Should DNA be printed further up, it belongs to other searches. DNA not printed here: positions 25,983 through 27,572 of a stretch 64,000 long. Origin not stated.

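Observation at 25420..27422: Orphan J-domain protein with large unknown C-terminal region, in a two-gene operon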

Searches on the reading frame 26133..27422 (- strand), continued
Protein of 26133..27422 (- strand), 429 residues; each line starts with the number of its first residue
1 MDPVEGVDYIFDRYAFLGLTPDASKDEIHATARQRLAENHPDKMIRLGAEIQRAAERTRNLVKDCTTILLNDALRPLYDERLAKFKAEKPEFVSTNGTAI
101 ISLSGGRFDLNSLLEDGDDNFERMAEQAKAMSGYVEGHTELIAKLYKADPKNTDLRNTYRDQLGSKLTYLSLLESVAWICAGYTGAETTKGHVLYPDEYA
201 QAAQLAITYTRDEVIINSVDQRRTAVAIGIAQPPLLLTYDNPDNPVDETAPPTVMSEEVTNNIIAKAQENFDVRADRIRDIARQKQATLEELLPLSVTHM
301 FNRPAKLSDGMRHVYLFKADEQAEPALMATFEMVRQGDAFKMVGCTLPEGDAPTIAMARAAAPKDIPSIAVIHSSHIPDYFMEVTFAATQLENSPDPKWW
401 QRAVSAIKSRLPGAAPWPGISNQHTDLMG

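Call 65: search_solved_structures(query=A3, max_evalue=10)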
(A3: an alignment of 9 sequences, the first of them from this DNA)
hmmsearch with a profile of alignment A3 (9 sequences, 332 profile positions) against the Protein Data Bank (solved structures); distinct sequences matched with E-value up to 10: 3.
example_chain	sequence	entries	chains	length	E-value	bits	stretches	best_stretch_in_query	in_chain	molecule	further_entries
4bin_A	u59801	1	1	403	0.17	14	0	269-307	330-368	N-ACETYLMURAMOYL-L-ALANINE AMIDASE AMIC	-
8c2o_A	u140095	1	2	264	0.88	11.7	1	247-304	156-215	N-acetylmuramoyl-L-alanine amidase AmiA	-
8c0j_A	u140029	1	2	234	1.5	10.9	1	264-304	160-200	N-acetylmuramoyl-L-alanine amidase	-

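Call 70: search_protein_families(library=padloc, proteins=[window:26133-27422:-], max_evalue=0.1)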
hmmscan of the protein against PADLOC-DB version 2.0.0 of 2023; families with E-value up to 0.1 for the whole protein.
window:26133-27422:- (429 aa): 1 family
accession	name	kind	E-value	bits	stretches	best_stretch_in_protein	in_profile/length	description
PDLC00475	JetB1|JetB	-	0.026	12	1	35-100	71-136/210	DUF4194 domain; MukE-like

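Call 71: search_protein_families(library=phrogs, proteins=[window:26133-27422:-], max_evalue=0.1)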
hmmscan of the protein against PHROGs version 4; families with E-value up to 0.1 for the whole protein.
window:26133-27422:- (429 aa): 4 families
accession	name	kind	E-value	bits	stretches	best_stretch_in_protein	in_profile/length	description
phrog_2778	-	unknown function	3.8e-05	24.6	1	12-80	36-97/239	-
phrog_2432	-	unknown function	0.0014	20.1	1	381-413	59-91/94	-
phrog_14336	-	unknown function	0.0062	16.9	1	12-86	5-73/363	-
phrog_9210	-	unknown function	0.05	14.2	1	16-55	154-196/204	-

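Call 74: find_related_loci(query=A1, collection=viral_contigs, flank=5000)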
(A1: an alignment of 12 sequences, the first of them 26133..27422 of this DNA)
Query A1 (429 aa) in viral_contigs; peptide patterns used: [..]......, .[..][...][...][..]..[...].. (x = any residue, [..] = any of these).
57 stretches matched a pattern, but none encodes a relative of the query by tblastn (E <= 1e-3).

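Call 76: find_encoding_contigs(protein=P0149, flank=8000, max_places=1)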
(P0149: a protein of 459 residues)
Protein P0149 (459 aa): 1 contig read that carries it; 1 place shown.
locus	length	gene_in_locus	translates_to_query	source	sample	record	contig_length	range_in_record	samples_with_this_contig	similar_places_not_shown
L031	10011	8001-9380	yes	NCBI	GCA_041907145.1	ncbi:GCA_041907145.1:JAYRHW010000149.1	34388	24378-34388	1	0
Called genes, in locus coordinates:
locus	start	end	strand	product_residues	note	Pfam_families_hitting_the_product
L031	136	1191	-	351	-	PF13404:HTH_AsnC-type, PF13412:HTH_24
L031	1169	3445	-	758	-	PF00891:Methyltransf_2 (weak), PF05175:MTS (faint), PF13489:Methyltransf_23 (weak), PF08241:Methyltransf_11, PF08242:Methyltransf_12, PF13649:Methyltransf_25, PF13847:Methyltransf_31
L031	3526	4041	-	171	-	PF00583:Acetyltransf_1, PF13673:Acetyltransf_10, PF13508:Acetyltransf_7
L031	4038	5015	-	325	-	PF01047:MarR, PF12802:MarR_2, PF13302:Acetyltransf_3 (weak), PF00583:Acetyltransf_1, PF13673:Acetyltransf_10, PF13508:Acetyltransf_7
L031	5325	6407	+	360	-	PF13578:Methyltransf_24 (weak)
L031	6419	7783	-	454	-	PF27765:UCP032817-like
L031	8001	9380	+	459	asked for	PF00226:DnaJ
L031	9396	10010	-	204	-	?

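Call 77: find_encoding_contigs(protein=P0124, flank=8000, max_places=1)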
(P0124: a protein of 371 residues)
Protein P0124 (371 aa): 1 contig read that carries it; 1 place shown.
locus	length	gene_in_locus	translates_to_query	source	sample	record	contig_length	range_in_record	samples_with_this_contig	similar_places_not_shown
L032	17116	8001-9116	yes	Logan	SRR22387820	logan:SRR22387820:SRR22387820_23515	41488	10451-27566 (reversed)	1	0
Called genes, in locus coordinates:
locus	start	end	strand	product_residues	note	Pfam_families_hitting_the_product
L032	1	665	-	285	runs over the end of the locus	-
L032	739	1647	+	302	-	PF00145:DNA_methylase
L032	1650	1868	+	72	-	-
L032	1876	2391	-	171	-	-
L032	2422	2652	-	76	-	-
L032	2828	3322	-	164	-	-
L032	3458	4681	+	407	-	PF01436:NHL (faint)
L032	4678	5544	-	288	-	PF23940:DUF7275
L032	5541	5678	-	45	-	-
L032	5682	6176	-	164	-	-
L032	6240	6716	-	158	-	-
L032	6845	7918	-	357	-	-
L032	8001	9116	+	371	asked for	PF00226:DnaJ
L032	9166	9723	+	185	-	-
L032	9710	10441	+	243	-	PF04055:Radical_SAM (weak), PF13353:Fer4_12 (weak)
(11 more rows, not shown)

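Call 78: search_solved_structures(query=A2, max_evalue=0.001, show_alignments=1)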
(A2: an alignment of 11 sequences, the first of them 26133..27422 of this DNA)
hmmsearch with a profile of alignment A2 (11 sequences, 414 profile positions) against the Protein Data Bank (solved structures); distinct sequences matched with E-value up to 0.001: 13.
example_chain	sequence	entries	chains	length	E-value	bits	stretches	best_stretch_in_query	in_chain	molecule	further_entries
1bqz_A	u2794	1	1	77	1.4e-05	27.2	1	12-80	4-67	DNAJ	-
1bq0_A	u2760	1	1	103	3.5e-05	26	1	12-80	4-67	DNAJ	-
1xbl_A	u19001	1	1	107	3.8e-05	25.8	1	12-80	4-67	DNAJ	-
5nro_B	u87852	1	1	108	3.9e-05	25.8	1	12-80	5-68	Chaperone protein DnaJ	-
2y4t_A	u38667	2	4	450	5.8e-05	25.2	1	12-80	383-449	DNAJ HOMOLOG SUBFAMILY C MEMBER 3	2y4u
2dmx_A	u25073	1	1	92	6e-05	25.2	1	14-80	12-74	DnaJ homolog subfamily B member 8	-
4j7z_A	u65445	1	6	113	6.5e-05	25.1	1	12-79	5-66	Chaperone protein DnaJ 2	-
9dyv_A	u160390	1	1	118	7.2e-05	24.9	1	12-79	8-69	Chaperone protein DnaJ 2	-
2cug_A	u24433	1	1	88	0.00036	22.6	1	11-80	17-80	mKIAA0962 protein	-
6u3r_A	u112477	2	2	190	0.00037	22.6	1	12-80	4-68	DnaJ homolog subfamily B member 6,DnaJ homolog subfamily B member 6 | DnaJ homolog subfamily B member 6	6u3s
6psi_A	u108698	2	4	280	0.00051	22.1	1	12-79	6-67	Chaperone protein DnaJ 2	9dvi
6rzy_A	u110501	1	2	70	0.00076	21.5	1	12-79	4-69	Heat shock protein 40, type II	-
2lo1_A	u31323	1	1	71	0.00092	21.3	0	14-74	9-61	DnaJ homolog subfamily A member 1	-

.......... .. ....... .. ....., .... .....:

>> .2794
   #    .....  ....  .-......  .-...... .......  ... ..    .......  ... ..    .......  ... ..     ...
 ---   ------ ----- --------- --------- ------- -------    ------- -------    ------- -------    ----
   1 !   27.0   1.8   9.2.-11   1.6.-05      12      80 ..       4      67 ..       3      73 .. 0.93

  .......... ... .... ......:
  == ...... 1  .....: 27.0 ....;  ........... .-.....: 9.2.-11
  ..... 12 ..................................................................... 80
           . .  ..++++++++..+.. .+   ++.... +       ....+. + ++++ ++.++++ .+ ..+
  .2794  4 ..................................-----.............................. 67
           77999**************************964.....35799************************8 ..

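Call 94: find_related_loci(query=A1, collection=metagenome_contigs, flank=6000)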
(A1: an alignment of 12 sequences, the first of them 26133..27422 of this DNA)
Query A1 (429 aa) in metagenome_contigs; peptide patterns used: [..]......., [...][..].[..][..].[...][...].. (x = any residue, [..] = any of these).
73 stretches matched a pattern; 10 encode a relative of the query (tblastn E <= 1e-3); 10 distinct loci.
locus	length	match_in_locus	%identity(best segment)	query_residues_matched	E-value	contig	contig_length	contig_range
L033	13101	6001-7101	34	4-383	4e-56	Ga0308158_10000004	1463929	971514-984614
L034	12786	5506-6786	32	1-412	5e-52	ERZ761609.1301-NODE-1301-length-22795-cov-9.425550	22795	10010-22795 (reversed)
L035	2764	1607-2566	33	2-304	2e-48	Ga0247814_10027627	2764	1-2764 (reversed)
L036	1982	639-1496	35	1-293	2e-46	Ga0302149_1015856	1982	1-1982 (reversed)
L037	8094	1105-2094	32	2-331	6e-45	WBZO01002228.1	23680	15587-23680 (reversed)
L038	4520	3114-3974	33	1-296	2e-43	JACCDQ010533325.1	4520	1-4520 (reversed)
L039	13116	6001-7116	30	4-384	9e-43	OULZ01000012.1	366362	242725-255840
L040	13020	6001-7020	31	2-357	6e-42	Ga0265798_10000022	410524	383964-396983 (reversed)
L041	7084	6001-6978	30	2-347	5e-38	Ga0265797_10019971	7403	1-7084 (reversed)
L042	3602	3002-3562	34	3-183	9e-19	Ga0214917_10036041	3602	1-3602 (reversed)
